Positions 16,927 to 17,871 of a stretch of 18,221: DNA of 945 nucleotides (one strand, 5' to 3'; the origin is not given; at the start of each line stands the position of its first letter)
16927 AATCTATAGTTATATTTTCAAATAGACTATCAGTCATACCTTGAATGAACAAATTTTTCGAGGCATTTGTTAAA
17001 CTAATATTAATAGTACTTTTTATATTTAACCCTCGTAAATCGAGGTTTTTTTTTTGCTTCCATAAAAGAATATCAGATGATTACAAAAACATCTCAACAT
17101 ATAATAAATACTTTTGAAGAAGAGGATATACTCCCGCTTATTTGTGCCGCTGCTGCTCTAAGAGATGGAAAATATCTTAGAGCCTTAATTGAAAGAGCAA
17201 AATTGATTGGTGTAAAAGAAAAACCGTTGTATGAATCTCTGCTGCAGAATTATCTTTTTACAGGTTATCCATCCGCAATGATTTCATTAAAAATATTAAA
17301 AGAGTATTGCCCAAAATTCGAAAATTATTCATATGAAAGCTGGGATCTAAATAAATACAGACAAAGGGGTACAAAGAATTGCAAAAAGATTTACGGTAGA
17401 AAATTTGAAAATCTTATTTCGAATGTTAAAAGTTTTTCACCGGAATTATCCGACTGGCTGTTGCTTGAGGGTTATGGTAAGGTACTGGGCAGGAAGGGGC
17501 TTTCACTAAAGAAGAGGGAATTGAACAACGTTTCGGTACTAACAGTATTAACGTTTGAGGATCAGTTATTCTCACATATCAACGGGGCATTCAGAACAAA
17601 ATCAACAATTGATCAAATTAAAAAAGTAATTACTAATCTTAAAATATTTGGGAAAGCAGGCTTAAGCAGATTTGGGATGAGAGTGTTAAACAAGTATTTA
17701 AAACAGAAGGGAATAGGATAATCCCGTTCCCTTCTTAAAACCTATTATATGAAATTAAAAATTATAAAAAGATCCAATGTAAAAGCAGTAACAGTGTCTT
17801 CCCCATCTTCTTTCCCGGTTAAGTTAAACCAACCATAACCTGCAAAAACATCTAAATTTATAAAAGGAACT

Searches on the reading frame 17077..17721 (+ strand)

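Call 7: search_protein_families(library=ncbifam, proteins=[window:17077-17721:+], max_evalue=1)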
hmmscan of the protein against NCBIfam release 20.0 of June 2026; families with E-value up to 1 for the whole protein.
window:17077-17721:+ (214 aa): 3 families
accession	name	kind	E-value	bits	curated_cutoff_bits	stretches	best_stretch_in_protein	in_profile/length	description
TIGR02425.1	decarb_PcaC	equivalog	1.6e-10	41.2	155.7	2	96-193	6-104/123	4-carboxymuconolactone decarboxylase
NF051488.1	bifunc_PcaDC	exception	3.1e-06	26.6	390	1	95-191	259-356/375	bifunctional 3-oxoadipate enol-lactonase/4-carboxymuconolactone decarboxylase PcaDC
NF051487.1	bifunc_PcaCD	exception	0.0057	15.8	430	1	96-198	7-114/413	bifunctional 4-carboxymuconolactone decarboxylase/3-oxoadipate enol-lactonase PcaCD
